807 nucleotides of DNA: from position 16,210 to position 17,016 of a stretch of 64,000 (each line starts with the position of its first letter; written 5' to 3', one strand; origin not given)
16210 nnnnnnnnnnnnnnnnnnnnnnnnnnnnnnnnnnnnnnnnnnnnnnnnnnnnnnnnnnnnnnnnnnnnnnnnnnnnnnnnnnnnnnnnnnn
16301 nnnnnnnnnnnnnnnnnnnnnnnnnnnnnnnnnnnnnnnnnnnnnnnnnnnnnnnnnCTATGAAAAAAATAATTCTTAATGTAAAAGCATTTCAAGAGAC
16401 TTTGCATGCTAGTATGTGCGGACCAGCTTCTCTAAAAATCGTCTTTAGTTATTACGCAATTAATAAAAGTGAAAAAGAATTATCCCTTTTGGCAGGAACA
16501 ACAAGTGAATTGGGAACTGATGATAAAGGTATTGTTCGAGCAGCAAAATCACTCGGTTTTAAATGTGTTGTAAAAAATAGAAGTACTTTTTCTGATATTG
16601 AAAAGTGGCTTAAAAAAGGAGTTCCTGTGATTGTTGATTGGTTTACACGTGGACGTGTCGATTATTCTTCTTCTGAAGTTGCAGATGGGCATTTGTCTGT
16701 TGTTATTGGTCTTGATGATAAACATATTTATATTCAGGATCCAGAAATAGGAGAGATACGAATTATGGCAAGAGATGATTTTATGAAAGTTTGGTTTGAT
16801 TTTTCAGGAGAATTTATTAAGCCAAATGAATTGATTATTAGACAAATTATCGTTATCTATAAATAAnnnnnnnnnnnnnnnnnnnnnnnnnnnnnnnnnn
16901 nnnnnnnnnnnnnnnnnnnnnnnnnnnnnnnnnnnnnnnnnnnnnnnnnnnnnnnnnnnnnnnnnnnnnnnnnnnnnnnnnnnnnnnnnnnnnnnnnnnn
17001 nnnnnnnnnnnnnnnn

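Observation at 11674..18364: Compact biosynthetic cassette (SbnA/SbnB-like diaminopropionate module, two ATP-grasp ligases, C39-like peptidase, class-III aminotransferase) precisely bracketed by a 64-bp direct repeat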

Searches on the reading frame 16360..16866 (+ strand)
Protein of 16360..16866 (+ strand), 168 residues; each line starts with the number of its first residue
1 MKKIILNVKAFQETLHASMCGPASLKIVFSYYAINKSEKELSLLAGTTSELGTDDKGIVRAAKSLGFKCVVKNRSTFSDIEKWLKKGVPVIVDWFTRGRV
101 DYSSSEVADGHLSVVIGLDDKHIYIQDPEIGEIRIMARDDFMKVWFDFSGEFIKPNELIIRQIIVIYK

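Call 4: search_protein_families(library=pfam, proteins=[window:16360-16866:+], max_evalue=0.01)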
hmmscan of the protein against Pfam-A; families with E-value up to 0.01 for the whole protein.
window:16360-16866:+ (168 aa): 4 families
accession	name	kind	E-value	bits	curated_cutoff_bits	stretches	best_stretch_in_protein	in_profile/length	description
PF13529.12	Peptidase_C39_2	-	1.9e-13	51.7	24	1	16-128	12-142/143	Peptidase_C39 like family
PF03412.21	Peptidase_C39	-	1.6e-12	47.9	22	1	19-145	12-121/133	Peptidase C39 family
PF12385.14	Peptidase_C70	-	8.3e-07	29.4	19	1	8-142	7-137/141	Papain-like cysteine protease AvrRpt2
PF14399.12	BtrH_N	-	3e-05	24.7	29.7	1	25-128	28-134/134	Butirosin biosynthesis protein H, N-terminal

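Call 7: search_protein_families(library=ncbifam, proteins=[window:16360-16866:+], max_evalue=0.001)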
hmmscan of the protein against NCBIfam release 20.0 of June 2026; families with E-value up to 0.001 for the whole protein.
window:16360-16866:+ (168 aa): 2 families
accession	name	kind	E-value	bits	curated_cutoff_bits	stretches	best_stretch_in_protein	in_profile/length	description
TIGR01193.1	bacteriocin_ABC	subfamily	1.3e-07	30.6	523.85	1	19-149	6-125/708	peptide cleavage/export ABC transporter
TIGR03796.1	NHLM_micro_ABC1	equivalog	1.4e-06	26.8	853.3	1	16-138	9-113/710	NHLP family bacteriocin export ABC transporter peptidase/permease/ATPase subunit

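Call 25: search_solved_structures(query=window:16360-16866:+, max_evalue=0.1)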
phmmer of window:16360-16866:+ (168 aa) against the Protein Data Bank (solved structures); distinct sequences matched with E-value up to 0.1: 15.
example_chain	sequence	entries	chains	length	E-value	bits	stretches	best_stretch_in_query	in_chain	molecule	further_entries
8z4h_A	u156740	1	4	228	1.8e-09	40.7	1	19-132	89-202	Endoisopeptidase PeiR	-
8z4n_A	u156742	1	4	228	7.3e-09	38.7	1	12-132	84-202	Endoisopeptidase PeiR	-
7n87_A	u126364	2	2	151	1.7e-05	27.8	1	19-146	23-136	ABC-type bacteriocin transporter | Peptidase C39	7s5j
5xe8_A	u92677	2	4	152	4.7e-05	26.3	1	18-145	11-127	Putative ABC transporter, ATP-binding protein ComA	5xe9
3k8u_A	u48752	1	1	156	5e-05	26.2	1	18-145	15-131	Putative ABC transporter, ATP-binding protein ComA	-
4s0f_A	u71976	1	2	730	6.1e-05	26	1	18-146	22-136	ABC-type bacteriocin transporter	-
4ry2_A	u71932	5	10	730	6.1e-05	25.9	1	18-146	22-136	ABC-type bacteriocin transporter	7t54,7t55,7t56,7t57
8vp3_A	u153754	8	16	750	6.3e-05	25.9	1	18-146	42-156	ABC-type bacteriocin transporter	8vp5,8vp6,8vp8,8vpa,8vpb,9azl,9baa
6v9z_A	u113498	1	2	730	0.00077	22.4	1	20-146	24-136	ABC-type bacteriocin transporter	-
8hf6_A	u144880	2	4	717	0.0008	22.3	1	17-146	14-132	Competence factor transporting ATP-binding protein/permease ComA | Transport/processing ATP-binding protein ComA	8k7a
8hf4_A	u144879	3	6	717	0.0008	22.3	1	17-146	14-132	Transport/processing ATP-binding protein ComA | Competence factor transporting ATP-binding protein/permease ComA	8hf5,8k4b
8vp9_A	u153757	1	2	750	0.0008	22.3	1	20-146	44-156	ABC-type bacteriocin transporter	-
8hf7_A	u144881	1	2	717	0.0008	22.3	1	17-146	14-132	Competence factor transporting ATP-binding protein/permease ComA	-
6mpz_A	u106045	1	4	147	0.0032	20.4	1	15-138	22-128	Double Glycine Motif Protease domain from AMS/PCAT Transporter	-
7osv_A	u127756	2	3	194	0.015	18.2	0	60-92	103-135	DeNovoTIM6-SB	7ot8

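Call 42: find_homologous_proteins(query=window:16360-16866:+)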
Query window:16360-16866:+ (168 aa): 1725 proteins with E <= 0.001 among 1789 candidates; the best 120 are listed.
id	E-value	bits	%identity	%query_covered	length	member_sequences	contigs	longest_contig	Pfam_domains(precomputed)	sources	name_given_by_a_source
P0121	1.2e-105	368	100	100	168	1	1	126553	PF12385.15,PF13529.14,PF03412.22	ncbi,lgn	ncbi:MAG: C39 family peptidase [Minisyncoccia bacterium]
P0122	7.2e-96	336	89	100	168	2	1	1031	PF12385.15,PF13529.14,PF03412.22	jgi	jgi:predicted double-glycine peptidase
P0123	4.6e-89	314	83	100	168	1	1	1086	PF13529.14,PF03412.22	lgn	-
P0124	1.1e-86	307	82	100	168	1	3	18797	PF13529.14,PF03412.22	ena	-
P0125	1.3e-81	290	77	100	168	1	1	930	PF12385.15,PF13529.14,PF03412.22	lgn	-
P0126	2.2e-79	283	74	100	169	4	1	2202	PF13529.14,PF03412.22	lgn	-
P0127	5.6e-78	278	73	100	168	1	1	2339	PF13529.14,PF03412.22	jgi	-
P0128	1.5e-77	277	74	100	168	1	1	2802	PF13529.14,PF03412.22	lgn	-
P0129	6.6e-77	275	74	98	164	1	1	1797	PF12385.15,PF13529.14,PF03412.22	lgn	-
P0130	9.3e-77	274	74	98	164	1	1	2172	PF12385.15,PF13529.14,PF03412.22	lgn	-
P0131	1.4e-76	274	72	100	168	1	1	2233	PF12385.15,PF13529.14,PF03412.22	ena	-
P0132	1.5e-76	274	72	100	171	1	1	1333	PF12385.15,PF13529.14,PF03412.22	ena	-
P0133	1.9e-76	273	72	100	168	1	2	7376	PF12385.15,PF13529.14,PF03412.22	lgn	-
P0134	2.4e-76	273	74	100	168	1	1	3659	PF13529.14,PF03412.22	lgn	-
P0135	2.9e-76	273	74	100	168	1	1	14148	PF12385.15,PF13529.14,PF03412.22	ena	-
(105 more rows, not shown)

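Call 44: find_encoding_contigs(protein=P0121, flank=10000, max_places=6)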
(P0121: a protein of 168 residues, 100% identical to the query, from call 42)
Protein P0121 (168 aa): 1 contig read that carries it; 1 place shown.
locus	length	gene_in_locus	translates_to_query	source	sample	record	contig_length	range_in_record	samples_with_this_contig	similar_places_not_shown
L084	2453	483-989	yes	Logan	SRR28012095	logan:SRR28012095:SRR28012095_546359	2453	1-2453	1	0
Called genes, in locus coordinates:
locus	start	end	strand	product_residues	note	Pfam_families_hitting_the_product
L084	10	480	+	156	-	-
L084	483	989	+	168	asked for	PF12385:Peptidase_C70 (weak), PF13529:Peptidase_C39_2, PF03412:Peptidase_C39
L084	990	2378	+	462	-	PF00202:Aminotran_3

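Call 45: find_encoding_contigs(protein=P0124, flank=10000, max_places=6)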
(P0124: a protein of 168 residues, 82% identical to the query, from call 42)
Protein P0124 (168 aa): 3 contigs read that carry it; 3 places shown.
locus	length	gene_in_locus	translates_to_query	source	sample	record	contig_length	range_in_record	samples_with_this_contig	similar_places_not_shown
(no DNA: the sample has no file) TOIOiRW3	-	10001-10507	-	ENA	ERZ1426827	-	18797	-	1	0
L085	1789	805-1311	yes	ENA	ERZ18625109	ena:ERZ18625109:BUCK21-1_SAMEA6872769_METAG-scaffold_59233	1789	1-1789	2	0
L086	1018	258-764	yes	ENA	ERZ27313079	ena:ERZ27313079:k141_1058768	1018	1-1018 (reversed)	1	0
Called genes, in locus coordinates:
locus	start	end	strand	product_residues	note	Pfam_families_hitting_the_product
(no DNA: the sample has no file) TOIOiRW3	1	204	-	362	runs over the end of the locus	PF13784:Fic_N, PF02661:Fic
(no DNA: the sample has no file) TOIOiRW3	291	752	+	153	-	PF00293:NUDIX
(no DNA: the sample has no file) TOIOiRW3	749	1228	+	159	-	PF07931:CPT (weak)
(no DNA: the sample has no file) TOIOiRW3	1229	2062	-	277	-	-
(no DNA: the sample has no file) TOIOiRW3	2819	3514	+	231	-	-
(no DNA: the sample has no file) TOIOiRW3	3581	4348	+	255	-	-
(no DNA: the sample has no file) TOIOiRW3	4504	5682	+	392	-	PF01555:N6_N4_Mtase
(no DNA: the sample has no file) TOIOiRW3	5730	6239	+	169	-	-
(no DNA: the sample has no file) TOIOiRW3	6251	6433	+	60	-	-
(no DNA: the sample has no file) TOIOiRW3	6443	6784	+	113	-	-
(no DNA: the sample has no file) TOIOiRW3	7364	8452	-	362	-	PF13784:Fic_N, PF02661:Fic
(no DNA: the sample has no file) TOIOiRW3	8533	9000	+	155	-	PF00293:NUDIX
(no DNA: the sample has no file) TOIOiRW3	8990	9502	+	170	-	PF13238:AAA_18 (weak)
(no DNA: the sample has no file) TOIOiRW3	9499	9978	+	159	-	PF07931:CPT (faint)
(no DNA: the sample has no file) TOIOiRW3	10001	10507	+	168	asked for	PF13529:Peptidase_C39_2, PF03412:Peptidase_C39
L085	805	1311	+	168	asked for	PF13529:Peptidase_C39_2, PF03412:Peptidase_C39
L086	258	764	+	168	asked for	PF13529:Peptidase_C39_2, PF03412:Peptidase_C39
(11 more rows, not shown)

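Call 59: predict_structure(alignment_id=A2)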
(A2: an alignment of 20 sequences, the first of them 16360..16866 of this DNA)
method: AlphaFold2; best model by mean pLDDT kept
length: 168 residues; sequences in the alignment: 20
mean_pLDDT: 84.9   pTM: 0.84
mean pLDDT of the five models: 84.9, 82.1, 81.1, 80.2, 79.5
residues with pLDDT >= 90: 100; 70-90: 39; 50-70: 15; < 50: 14
segments of 3 or more residues with pLDDT < 50: 147-157
pLDDT, mean of each block of 10 residues (from residue 1): 92 85 96 95 91 91 98 93 98 71 54 95 93 89 63 47 94
secondary structure, 60 per line:
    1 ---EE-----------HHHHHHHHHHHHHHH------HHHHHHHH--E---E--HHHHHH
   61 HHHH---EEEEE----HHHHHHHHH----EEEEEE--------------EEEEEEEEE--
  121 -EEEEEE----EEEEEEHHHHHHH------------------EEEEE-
elements in order: H17-31 H38-45 H55-64 E68-72 H77-85 E90-95 E110-118 E122-127 E132-137 H138-144 E163-167

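Call 64: fold_search(model_id=the predicted structure, library=pdb)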
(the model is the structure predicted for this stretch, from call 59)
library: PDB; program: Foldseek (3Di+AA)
matches with E <= 10: 880; with E <= 0.001: 52
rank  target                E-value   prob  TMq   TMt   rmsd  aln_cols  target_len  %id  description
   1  8z4n_A                2.4e-09  1.00  0.71  0.54   4.0       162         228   23  Pseudomurein Endoisopeptidase PeiR-C90A (released 2025-04-23)
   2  8z4h_A                3.1e-09  1.00  0.71  0.54   3.3       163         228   25  Pseudomurein Endoisopeptidase PeiR (released 2025-04-23)
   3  7n87_MODEL_1_A        1.2e-08  1.00  0.64  0.71   3.7       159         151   24  Solution NMR structure of peptidase domain from Clostridium thermocellum PCAT1 (released 2021-12-29)
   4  8vp5_A                1.7e-08  1.00  0.67  0.17   3.2       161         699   24  Cryo-EM structure of the ABC transporter PCAT1 bound with ADP and Substrate (released 2024-10-30)
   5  8vp5_B                1.8e-08  1.00  0.68  0.17   2.5       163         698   22  Cryo-EM structure of the ABC transporter PCAT1 bound with ADP and Substrate (released 2024-10-30)
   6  3k8u                  3.0e-08  1.00  0.70  0.85   2.9       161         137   23  Crystal Structure of the Peptidase Domain of Streptococcus ComA, a Bi-functional ABC Transporter Involved in Quorum Sens (released 2010-02-23)
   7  9azl_A                3.4e-08  1.00  0.68  0.17   2.7       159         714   22  Cryo-EM structure of the ABC transporter PCAT1 bound with MgADP class1 (released 2024-10-30)
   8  6v9z_A                3.9e-08  1.00  0.67  0.17   3.2       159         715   22  Cryo-EM structure of PCAT1 bound to its CtA peptide substrate (released 2020-01-22)
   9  5xe9_A                7.0e-08  1.00  0.70  0.85   2.8       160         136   24  Crystal Structure of the Complex of the Peptidase Domain of Streptococcus mutans ComA with a Small Molecule Inhibitor. (released 2017-06-28)
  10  3erv                  1.5e-07  1.00  0.73  0.63   6.0       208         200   19  Crystal structure of an putative C39-like peptidase from Bacillus anthracis (released 2008-10-14)
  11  8vp9_B                1.6e-07  1.00  0.62  0.17   3.3       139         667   27  Cryo-EM structure of the cysteine-free ABC transporter PCAT1 bound with ADP and Substrate (released 2024-10-30)
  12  22oc                  1.6e-07  1.00  0.64  0.57   4.9       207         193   19  Crystal structure of P210 CD lyase (released 2026-03-18)
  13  5xe8_A                2.3e-07  1.00  0.71  0.87   2.8       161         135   24  Crystal Structure of the Peptidase Domain of Streptococcus mutans ComA (released 2017-06-28)
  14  8vp6_B                2.8e-07  1.00  0.66  0.19   3.5       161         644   24  Cryo-EM structure of the ABC transporter PCAT1 bound with Mg_class_2 (released 2024-10-30)
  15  1pxv_A                2.8e-07  1.00  0.66  0.62   6.6       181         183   14  The staphostatin-staphopain complex: a forward binding inhibitor in complex with its target cysteine protease (released 2003-10-21)
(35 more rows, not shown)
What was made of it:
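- C39-like: PeiR and C39 are the top structural matches, and the fold also matches the acyl-transferring relatives Alr0975 and CtaG (calls 25, 64). The closest solved relative of the C39-like protein is a cell-wall (pseudomurein) endoisopeptidase (calls 25, 64).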

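Call 77: search_protein_families(library=padloc, proteins=[window:16360-16866:+], max_evalue=0.001)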
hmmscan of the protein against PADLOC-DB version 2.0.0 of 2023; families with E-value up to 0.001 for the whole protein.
window:16360-16866:+ (168 aa): 0 families
